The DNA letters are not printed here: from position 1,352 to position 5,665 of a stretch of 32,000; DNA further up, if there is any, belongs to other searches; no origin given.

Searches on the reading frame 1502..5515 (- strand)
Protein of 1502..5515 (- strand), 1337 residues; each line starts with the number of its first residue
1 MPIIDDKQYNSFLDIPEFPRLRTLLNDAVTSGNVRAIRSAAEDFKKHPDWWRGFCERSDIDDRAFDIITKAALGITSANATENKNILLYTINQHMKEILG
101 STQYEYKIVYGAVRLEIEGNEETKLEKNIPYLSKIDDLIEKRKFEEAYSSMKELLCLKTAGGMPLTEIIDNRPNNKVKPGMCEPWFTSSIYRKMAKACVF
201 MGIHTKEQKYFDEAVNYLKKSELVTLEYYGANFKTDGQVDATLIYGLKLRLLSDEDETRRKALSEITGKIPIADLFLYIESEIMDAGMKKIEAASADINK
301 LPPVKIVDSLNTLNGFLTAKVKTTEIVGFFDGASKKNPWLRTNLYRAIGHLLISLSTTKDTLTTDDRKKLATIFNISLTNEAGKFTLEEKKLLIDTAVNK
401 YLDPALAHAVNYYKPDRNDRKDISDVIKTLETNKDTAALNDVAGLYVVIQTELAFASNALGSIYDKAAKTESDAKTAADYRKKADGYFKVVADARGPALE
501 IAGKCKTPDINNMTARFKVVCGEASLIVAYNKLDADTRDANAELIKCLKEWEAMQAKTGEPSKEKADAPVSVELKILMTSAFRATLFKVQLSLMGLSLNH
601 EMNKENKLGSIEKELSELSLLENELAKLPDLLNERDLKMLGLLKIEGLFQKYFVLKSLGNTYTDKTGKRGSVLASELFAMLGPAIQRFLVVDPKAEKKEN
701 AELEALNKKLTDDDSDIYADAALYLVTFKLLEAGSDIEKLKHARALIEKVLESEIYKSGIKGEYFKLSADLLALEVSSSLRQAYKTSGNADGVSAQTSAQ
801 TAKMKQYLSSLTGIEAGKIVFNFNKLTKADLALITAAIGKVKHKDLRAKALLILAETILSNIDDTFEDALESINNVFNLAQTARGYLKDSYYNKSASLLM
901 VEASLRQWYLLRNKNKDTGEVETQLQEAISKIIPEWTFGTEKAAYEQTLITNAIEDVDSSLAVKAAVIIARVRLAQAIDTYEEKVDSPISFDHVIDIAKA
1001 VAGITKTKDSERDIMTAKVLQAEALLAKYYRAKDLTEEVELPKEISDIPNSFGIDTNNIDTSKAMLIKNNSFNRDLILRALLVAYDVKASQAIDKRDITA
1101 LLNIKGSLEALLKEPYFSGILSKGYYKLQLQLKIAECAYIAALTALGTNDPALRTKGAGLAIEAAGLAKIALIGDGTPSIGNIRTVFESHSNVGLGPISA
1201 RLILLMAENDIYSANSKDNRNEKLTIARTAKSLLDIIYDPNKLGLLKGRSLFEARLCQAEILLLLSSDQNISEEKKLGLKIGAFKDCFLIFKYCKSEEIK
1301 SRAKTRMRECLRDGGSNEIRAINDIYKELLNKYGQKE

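Call 3: search_protein_families(library=pfam, proteins=[window:1502-5515:-], max_evalue=0.1)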
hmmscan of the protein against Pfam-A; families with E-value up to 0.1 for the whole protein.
window:1502-5515:- (1337 aa): 0 families

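Call 8: search_protein_families(library=ncbifam, proteins=[window:1502-5515:-], max_evalue=0.1)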
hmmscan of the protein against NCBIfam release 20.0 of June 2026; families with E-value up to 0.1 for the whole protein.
window:1502-5515:- (1337 aa): 0 families

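Call 9: search_protein_families(library=padloc, proteins=[window:1502-5515:-], max_evalue=0.1)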
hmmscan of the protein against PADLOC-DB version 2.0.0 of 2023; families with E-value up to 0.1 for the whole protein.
window:1502-5515:- (1337 aa): 1 family
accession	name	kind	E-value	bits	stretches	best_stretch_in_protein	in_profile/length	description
PDLC01949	CARF9--CARF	-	0.017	13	0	995-1043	184-232/247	-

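Call 10: search_protein_families(library=phrogs, proteins=[window:1502-5515:-], max_evalue=0.1)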
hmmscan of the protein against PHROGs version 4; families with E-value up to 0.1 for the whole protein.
window:1502-5515:- (1337 aa): 2 families
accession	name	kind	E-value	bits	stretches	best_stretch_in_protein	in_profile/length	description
phrog_37530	-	unknown function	0.0083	16.8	1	918-1041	33-154/232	-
phrog_6215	-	moron, auxiliary metabolic gene and host takeover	0.02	15.2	1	783-966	23-199/395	glutathionylspermidine synthase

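Call 23: search_protein_families(library=pfam, proteins=[L001:14060-14359:+, L001:14482-20664:+, L001:20805-22454:+], max_evalue=0.1)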
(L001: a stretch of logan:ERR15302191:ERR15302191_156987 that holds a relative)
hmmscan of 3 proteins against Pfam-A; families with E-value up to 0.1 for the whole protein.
L001:14060-14359:+ (99 aa): 2 families
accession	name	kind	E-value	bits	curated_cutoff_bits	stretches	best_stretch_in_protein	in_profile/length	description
PF13499.12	EF-hand_7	-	0.0039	17.9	30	1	13-44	2-36/67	EF-hand domain pair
PF13405.12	EF-hand_6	-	0.033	14.4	25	0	16-39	3-26/30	EF-hand domain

L001:14482-20664:+ (2060 aa): 1 family
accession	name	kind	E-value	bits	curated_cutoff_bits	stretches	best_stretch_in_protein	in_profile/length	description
PF23914.1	TPR_CcmH_CycH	-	0.0046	17.3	42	0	562-623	55-116/158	Cytochrome c-type biogenesis protein H TPR domain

L001:20805-22454:+ (549 aa): 0 families

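Call 43: search_protein_families(library=pfam, proteins=[P0011, P0012, P0013, P0014, P0015, P0016, L004:3545-5083:+, L004:5171-6715:+, L004:1-1158:+], max_evalue=0.01)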
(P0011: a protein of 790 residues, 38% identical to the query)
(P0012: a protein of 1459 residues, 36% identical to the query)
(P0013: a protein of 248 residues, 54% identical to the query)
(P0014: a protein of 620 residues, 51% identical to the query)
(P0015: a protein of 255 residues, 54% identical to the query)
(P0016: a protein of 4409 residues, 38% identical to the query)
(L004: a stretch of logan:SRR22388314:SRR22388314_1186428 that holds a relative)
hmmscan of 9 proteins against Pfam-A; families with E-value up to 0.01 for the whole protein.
P0011 (790 aa): 0 families

P0012 (1459 aa): 1 family
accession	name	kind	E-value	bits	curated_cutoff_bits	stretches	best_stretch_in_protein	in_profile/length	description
PF02156.21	Glyco_hydro_26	-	2.7e-09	37.3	20.2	1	121-177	174-232/311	Glycosyl hydrolase family 26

P0013 (248 aa): 0 families

P0014 (620 aa): 0 families

P0015 (255 aa): 0 families

P0016 (4409 aa): 1 family
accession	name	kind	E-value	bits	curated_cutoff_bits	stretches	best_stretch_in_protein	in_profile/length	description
PF07517.20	SecA_DEAD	-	1.5e-11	44.5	24.6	1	1822-2109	79-265/290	SecA DEAD-like domain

L004:3545-5083:+ (512 aa): 2 families
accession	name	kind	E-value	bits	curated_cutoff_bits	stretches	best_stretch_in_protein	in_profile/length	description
PF14559.12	TPR_19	-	0.00014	22.6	25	0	135-167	24-56/68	Tetratricopeptide repeat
PF07719.23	TPR_2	-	0.0062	17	27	0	140-162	5-27/34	Tetratricopeptide repeat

L004:5171-6715:+ (514 aa): 0 families

L004:1-1158:+ (385 aa): 0 families

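Call 103: search_protein_families(library=padloc, proteins=[P0011, P0017, P0018, L004:1-1158:+, L001:14482-20664:+, L001:20805-22454:+, L001:14060-14359:+], max_evalue=0.1)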
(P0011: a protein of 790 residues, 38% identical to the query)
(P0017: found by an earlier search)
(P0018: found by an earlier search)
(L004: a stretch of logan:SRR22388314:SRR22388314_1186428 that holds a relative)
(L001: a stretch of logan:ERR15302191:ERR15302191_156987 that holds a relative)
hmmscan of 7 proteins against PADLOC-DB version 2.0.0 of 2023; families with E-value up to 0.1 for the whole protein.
P0011 (790 aa): 0 families

P0017 (512 aa): 0 families

P0018 (514 aa): 0 families

L004:1-1158:+ (385 aa): 0 families

L001:14482-20664:+ (2060 aa): 0 families

L001:20805-22454:+ (549 aa): 0 families

L001:14060-14359:+ (99 aa): 0 families

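Call 104: search_protein_families(library=ncbifam, proteins=[P0011, P0017, P0018, L004:1-1158:+, L001:14482-20664:+, L001:20805-22454:+, L001:14060-14359:+], max_evalue=0.1)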
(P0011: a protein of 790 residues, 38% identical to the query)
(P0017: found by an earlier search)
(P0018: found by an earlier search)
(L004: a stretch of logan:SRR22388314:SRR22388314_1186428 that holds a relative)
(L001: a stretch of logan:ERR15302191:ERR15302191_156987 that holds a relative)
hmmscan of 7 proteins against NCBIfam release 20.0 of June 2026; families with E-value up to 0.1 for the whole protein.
P0011 (790 aa): 0 families

P0017 (512 aa): 1 family
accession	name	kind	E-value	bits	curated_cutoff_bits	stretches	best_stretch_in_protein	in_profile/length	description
TIGR01288.1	nodI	equivalog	0.038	13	424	1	399-459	67-125/303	nodulation factor ABC transporter ATP-binding protein NodI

P0018 (514 aa): 1 family
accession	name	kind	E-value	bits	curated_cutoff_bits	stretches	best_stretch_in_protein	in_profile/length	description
NF047777.1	LIC_11502_fam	equivalog_domain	0.067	13.8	75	0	373-406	3-36/82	LIC_11502 family protein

L004:1-1158:+ (385 aa): 0 families

L001:14482-20664:+ (2060 aa): 0 families

L001:20805-22454:+ (549 aa): 0 families

L001:14060-14359:+ (99 aa): 1 family
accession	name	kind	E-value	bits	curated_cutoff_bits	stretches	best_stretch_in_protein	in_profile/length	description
NF041410.1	XopAW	subfamily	0.0092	15.8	120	1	17-58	30-75/235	XopAW family type III secretion system calcium-binding effector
